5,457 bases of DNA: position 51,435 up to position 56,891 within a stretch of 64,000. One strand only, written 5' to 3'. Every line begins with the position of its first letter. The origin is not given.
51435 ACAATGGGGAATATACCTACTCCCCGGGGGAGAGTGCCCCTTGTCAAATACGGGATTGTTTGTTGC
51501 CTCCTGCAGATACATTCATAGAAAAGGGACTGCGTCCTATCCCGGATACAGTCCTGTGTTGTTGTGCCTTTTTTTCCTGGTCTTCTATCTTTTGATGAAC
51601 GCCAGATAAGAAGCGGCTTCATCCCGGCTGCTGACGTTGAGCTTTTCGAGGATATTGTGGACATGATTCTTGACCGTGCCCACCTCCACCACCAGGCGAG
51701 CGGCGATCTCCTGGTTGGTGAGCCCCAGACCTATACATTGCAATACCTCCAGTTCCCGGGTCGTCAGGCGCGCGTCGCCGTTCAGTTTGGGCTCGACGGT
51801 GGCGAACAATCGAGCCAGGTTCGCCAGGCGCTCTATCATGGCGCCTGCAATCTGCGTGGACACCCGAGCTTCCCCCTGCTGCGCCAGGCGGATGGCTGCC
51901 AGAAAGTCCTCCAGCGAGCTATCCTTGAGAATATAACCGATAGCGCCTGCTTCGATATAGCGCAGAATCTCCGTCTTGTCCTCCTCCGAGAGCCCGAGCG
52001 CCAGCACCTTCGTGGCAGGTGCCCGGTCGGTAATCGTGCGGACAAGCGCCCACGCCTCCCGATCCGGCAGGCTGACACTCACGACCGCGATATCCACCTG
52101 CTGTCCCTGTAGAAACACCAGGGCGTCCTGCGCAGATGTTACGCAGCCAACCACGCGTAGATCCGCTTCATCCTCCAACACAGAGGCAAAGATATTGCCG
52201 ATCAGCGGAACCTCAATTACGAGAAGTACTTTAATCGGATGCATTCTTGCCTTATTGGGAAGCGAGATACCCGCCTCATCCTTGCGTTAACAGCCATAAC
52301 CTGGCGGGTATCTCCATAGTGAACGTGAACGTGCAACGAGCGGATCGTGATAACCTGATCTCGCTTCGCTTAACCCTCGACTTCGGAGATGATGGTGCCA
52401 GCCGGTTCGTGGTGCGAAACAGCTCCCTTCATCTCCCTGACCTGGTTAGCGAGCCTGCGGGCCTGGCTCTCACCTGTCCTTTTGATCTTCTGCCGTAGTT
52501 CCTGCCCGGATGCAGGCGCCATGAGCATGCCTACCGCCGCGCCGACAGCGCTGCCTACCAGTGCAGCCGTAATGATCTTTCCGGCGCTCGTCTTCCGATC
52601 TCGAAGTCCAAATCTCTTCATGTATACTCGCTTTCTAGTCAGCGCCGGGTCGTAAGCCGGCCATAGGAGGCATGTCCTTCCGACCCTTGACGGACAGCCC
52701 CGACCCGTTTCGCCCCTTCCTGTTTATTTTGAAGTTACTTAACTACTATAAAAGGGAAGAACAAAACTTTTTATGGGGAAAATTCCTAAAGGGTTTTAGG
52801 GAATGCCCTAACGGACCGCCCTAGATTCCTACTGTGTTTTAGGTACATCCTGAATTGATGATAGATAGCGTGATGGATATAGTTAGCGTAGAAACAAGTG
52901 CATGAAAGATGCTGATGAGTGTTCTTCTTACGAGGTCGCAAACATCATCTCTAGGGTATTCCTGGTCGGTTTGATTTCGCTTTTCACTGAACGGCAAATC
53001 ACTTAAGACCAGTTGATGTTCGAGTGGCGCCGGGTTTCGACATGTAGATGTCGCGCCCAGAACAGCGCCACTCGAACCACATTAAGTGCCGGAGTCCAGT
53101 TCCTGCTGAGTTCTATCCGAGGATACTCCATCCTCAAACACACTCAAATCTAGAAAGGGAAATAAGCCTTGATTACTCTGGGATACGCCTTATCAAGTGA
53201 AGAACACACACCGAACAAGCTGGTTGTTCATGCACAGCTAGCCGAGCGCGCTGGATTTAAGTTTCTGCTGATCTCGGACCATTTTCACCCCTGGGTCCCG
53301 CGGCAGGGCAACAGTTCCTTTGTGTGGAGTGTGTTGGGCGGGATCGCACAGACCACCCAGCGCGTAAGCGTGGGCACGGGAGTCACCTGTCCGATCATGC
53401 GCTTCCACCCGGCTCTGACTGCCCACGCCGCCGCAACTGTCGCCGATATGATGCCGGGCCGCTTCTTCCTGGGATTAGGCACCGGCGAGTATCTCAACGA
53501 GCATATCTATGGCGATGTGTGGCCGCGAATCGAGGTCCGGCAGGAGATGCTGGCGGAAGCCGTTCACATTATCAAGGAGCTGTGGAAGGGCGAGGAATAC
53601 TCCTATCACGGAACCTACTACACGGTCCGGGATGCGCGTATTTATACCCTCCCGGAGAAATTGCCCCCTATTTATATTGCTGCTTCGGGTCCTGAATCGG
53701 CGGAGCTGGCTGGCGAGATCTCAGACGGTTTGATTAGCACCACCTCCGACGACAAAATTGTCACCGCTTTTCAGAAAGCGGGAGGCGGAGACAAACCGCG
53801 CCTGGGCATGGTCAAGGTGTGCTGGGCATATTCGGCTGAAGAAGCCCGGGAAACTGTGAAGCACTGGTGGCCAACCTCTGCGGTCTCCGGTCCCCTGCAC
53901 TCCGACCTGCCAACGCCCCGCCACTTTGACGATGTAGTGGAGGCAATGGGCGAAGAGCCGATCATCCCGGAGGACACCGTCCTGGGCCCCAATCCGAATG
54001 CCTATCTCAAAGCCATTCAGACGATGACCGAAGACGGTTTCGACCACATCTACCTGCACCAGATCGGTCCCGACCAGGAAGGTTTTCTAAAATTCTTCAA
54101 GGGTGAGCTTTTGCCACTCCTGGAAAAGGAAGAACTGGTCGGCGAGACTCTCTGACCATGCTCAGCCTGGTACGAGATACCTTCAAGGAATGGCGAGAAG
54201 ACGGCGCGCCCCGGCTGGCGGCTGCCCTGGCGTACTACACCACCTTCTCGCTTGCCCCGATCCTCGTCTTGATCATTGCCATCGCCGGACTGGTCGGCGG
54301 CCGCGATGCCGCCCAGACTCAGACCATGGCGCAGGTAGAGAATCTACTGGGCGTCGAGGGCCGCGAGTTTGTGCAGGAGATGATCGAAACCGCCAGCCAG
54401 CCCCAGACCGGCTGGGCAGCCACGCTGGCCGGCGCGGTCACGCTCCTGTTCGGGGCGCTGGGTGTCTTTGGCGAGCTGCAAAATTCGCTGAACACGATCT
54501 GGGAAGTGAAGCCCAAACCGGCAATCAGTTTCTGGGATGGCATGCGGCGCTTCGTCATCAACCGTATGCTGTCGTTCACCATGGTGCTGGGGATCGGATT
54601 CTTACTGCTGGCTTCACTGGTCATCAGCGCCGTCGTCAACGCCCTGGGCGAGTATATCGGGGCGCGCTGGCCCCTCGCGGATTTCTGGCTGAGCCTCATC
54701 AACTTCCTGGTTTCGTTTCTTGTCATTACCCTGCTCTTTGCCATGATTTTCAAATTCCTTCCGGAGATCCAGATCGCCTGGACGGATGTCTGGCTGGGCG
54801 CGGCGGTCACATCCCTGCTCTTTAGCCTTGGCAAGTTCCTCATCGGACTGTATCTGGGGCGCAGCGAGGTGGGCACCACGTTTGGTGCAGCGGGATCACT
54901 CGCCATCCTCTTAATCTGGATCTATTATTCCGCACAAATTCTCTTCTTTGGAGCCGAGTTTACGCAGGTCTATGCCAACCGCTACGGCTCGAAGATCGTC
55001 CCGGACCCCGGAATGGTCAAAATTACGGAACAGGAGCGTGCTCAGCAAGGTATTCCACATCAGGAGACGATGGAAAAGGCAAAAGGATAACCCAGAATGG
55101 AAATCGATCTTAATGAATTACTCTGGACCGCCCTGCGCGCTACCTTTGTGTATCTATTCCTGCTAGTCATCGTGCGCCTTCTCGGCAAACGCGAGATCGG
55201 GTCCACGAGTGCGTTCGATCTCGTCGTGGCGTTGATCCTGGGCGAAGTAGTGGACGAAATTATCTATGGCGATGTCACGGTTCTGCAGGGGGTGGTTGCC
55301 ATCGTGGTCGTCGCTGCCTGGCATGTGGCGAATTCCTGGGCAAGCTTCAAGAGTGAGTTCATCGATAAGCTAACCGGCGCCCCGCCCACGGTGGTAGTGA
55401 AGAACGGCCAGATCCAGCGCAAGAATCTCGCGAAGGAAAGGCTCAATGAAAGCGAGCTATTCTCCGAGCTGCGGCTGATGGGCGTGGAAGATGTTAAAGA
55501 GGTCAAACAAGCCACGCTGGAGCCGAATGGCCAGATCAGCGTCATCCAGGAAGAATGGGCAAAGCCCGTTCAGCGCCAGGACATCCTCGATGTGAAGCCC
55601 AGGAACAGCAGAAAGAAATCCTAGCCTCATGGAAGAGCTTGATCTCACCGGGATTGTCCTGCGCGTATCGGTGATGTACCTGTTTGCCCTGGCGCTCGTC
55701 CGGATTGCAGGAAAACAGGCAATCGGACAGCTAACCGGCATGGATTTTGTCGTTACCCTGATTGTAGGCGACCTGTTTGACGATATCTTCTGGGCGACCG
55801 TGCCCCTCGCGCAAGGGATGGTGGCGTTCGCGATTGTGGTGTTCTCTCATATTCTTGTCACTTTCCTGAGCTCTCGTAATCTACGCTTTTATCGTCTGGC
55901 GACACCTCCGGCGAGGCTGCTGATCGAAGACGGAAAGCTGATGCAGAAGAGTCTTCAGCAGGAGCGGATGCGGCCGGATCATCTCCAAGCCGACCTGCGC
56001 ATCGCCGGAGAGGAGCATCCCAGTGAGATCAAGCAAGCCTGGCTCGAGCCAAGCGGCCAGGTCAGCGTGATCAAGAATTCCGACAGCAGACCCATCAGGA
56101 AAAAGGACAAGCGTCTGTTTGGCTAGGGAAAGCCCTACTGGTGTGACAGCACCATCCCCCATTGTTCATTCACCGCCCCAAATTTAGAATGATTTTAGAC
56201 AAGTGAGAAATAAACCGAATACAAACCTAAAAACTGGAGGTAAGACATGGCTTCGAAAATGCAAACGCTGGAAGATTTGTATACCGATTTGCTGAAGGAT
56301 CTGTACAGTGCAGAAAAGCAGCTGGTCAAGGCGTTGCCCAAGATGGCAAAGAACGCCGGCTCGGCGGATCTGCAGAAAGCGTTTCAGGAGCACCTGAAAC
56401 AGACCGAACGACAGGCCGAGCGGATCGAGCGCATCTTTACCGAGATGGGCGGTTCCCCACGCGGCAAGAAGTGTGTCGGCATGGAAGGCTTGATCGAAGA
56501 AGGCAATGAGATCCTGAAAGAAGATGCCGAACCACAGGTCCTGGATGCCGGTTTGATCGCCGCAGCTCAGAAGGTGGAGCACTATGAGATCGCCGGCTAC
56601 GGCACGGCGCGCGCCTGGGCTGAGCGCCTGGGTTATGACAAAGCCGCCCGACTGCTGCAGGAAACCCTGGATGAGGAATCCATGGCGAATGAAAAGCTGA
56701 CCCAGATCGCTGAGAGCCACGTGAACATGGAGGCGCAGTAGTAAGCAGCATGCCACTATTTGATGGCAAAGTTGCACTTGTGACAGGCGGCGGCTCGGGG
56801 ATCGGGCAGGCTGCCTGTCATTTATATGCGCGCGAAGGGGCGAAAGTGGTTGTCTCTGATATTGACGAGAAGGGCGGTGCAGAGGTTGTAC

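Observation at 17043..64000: Candidate general-stress regulon with its own operator (motif B), spanning the kinase island and the stress cluster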

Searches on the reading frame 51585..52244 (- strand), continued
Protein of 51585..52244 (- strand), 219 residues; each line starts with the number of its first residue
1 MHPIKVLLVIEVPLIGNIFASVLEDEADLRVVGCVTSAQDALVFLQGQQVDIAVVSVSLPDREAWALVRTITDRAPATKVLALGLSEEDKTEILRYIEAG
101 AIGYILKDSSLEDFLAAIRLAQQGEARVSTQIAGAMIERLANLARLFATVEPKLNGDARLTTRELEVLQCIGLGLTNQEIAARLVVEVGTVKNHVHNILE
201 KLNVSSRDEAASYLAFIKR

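Call 86: search_solved_structures(query=window:51585-52244:-, max_evalue=1e-18, show_alignments=4)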
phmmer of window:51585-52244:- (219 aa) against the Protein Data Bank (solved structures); distinct sequences matched with E-value up to 1e-18: 5.
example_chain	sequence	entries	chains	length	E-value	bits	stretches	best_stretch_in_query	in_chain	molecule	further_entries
7ve6_A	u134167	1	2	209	8.6e-22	81.4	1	4-213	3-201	Response regulator protein VraR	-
4gvp_A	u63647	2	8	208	1e-21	81.1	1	4-213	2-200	Response regulator protein vraR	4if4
5hev_A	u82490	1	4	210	2.5e-21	79.9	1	4-213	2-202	Response regulator protein VraR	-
1a04_A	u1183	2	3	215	2e-19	73.7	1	2-213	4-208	NITRATE/NITRITE RESPONSE REGULATOR PROTEIN NARL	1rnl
4ldz_A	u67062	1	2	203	7.2e-19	71.9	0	15-211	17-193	Transcriptional regulatory protein DesR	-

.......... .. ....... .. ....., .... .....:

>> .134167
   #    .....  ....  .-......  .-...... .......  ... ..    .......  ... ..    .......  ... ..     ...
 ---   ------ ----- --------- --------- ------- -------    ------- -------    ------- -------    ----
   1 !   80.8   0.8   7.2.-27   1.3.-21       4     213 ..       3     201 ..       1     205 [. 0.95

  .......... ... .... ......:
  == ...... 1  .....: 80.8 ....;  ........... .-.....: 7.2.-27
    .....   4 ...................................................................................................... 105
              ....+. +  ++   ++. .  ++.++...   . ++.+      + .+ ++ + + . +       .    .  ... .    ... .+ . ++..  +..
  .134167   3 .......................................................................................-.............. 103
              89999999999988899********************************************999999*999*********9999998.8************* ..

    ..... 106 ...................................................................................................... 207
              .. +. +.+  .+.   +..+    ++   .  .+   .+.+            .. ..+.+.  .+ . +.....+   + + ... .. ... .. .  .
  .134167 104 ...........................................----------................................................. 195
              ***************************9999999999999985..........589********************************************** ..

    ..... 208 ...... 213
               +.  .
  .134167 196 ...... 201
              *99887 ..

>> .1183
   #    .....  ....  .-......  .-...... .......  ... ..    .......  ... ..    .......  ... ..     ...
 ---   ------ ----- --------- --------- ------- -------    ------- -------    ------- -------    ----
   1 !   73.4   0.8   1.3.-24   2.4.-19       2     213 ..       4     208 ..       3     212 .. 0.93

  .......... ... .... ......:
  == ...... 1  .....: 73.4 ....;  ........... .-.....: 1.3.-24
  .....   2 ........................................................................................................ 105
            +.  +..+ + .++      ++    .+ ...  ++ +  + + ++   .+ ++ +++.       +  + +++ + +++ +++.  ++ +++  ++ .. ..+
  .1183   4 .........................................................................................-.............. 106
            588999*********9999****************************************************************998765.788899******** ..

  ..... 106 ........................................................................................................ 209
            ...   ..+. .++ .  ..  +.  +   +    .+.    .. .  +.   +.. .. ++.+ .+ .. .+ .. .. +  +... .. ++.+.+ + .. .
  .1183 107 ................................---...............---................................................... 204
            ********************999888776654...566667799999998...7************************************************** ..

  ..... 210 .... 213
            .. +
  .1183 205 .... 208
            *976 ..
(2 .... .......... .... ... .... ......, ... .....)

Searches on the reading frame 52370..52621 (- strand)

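Call 10: search_protein_families(library=pfam, proteins=[window:52370-52621:-])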
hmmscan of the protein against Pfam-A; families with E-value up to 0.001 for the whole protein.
window:52370-52621:- (83 aa): 1 family
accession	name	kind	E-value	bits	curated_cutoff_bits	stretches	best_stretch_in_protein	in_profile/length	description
PF12732.12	YtxH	-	5.5e-13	49.6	37.5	1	18-65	2-49/71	YtxH-like protein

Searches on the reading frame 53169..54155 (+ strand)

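Call 10: search_protein_families(library=pfam, proteins=[window:53169-54155:+])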
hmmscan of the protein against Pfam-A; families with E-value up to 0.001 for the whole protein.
window:53169-54155:+ (328 aa): 1 family
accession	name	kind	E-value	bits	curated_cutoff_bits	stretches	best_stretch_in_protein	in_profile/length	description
PF00296.26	Bac_luciferase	-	1.5e-47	163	27.9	1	9-235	16-249/314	Luciferase-like monooxygenase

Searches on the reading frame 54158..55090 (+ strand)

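Call 10: search_protein_families(library=pfam, proteins=[window:54158-55090:+])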
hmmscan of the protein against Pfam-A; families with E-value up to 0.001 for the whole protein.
window:54158-55090:+ (310 aa): 1 family
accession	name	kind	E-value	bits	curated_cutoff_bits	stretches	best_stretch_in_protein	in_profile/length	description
PF03631.20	Virul_fac_BrkB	-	7.1e-53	180.3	33.7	1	14-275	2-258/259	Virulence factor BrkB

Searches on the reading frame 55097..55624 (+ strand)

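Call 10: search_protein_families(library=pfam, proteins=[window:55097-55624:+])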
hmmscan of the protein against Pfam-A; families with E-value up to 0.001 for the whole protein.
window:55097-55624:+ (175 aa): 2 families
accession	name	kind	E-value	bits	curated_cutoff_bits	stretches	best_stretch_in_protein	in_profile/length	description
PF04239.17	DUF421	-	1.3e-20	73.7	23.6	1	85-166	2-78/129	YetF C-terminal domain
PF20730.2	YetF_N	-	7.6e-11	42.1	26.5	1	10-74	3-68/76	YetF N-terminal transmembrane domain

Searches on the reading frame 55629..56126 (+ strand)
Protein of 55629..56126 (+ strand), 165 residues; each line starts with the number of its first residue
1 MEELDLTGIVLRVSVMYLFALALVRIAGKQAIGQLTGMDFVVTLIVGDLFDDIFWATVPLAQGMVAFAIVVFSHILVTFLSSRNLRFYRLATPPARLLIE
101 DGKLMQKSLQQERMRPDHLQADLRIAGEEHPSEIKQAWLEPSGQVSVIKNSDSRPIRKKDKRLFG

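Call 10: search_protein_families(library=pfam, proteins=[window:55629-56126:+])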
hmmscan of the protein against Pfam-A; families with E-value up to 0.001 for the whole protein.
window:55629-56126:+ (165 aa): 2 families
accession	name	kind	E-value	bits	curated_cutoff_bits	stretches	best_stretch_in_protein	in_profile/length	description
PF04239.17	DUF421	-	3e-15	56.3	23.6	1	83-159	2-78/129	YetF C-terminal domain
PF20730.2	YetF_N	-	6.4e-05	23.1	26.5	1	9-78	4-74/76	YetF N-terminal transmembrane domain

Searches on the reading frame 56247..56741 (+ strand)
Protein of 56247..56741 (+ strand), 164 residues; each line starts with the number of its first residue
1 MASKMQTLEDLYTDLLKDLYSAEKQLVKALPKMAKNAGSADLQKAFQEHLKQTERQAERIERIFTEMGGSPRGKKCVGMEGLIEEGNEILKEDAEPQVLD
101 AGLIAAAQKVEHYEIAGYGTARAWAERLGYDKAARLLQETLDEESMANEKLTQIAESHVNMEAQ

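Call 10: search_protein_families(library=pfam, proteins=[window:56247-56741:+])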
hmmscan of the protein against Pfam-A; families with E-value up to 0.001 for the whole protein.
window:56247-56741:+ (164 aa): 2 families
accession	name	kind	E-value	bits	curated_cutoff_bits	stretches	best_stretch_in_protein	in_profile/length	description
PF05974.18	DUF892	-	3.4e-60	203.1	23.7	1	7-163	1-158/159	Domain of unknown function (DUF892)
PF09537.16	DUF2383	-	9.8e-05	22.9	30.8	1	14-74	4-64/111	Domain of unknown function (DUF2383)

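Call 18: find_related_loci(query=window:56247-56741:+, collection=genome_contigs, flank=10000)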
Query window:56247-56741:+ (164 aa) in genome_contigs; peptide patterns used: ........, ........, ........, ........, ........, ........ (x = any residue, [..] = any of these).
600 stretches matched a pattern (row limit reached: there are more); 592 encode a relative of the query (tblastn E <= 1e-3); the best 80 are kept; 80 distinct loci.
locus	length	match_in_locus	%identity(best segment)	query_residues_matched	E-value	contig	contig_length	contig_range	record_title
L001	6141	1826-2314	77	1-163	9e-84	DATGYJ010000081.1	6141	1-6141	MAG TPA_asm: Anaerolineales bacterium isolate SMAG_U10632 k141_376793, whole genome shotgun sequence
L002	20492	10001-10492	64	1-164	1e-66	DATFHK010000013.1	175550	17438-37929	MAG TPA_asm: Gemmatimonadaceae bacterium isolate SMAG_U8687 k141_886881, whole genome shotgun sequence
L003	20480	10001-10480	67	4-163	1e-65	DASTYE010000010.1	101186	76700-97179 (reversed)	MAG TPA_asm: Gemmatimonadaceae bacterium isolate SMAG_U2433 k141_984132, whole genome shotgun sequence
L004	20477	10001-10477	64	5-163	2e-64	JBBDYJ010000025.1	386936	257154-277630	MAG: Pirellulales bacterium isolate LejiaD_65_107 Lejia_D_25_length_386936_cov_66, whole genome shotgun sequence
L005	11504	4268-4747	61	5-164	8e-64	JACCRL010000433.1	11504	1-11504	MAG: Gemmatimonadaceae bacterium isolate MGR_bin21 SD2897-2912_k127_6440354, whole genome shotgun sequence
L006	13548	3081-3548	65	5-160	9e-64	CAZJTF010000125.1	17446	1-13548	MAG TPA_asm: uncultured Planctomycetales bacterium isolate binchicken_co235_68 genome assembly, contig: NODE_8135_length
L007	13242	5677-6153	64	5-163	2e-63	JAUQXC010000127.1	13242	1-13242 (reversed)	MAG: Thermoflexales bacterium isolate BIN19 contig_43802, whole genome shotgun sequence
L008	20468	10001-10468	66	5-160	5e-62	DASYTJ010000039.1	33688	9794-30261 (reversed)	MAG TPA_asm: Thermoanaerobaculia bacterium isolate SMAG_U4564 k141_1881352, whole genome shotgun sequence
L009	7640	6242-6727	61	2-163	3e-61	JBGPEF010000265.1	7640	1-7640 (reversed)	MAG: Tepidisphaeraceae bacterium isolate OBJ_0618_7090110_97 k141_1293436_length_7640_cov_12.0000, whole genome shotgun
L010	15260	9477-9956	64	4-163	1e-60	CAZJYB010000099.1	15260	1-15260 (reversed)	MAG TPA_asm: uncultured Anaerolineaceae bacterium isolate SRP136066_co1_84 genome assembly, contig: NODE_4301_length_152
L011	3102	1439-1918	61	5-164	6e-61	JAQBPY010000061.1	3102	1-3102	MAG: Gemmatimonadetes bacterium isolate RYN_359 scaffold_3551439, whole genome shotgun sequence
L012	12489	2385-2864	59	5-164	2e-60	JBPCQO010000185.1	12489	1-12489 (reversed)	MAG: Gemmatimonadaceae bacterium isolate TH_ant_mag_210 k127_8743950, whole genome shotgun sequence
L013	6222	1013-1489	60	5-163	1e-60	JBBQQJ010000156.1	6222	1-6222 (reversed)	MAG: Gemmatimonadales bacterium isolate Co_metawrap_1575 Cmw_1575_k141_7359881_length_6222_cov_4.0000, whole genome shot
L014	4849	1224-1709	60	3-164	2e-60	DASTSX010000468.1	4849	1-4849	MAG TPA_asm: Gemmatimonadaceae bacterium isolate SMAG_U2291 k141_777984, whole genome shotgun sequence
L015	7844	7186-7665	59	5-164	5e-60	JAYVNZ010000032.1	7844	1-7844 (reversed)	MAG: Gemmatimonadaceae bacterium isolate GL65_UP_concoct_61 GL65_UP_concoct_61_31, whole genome shotgun sequence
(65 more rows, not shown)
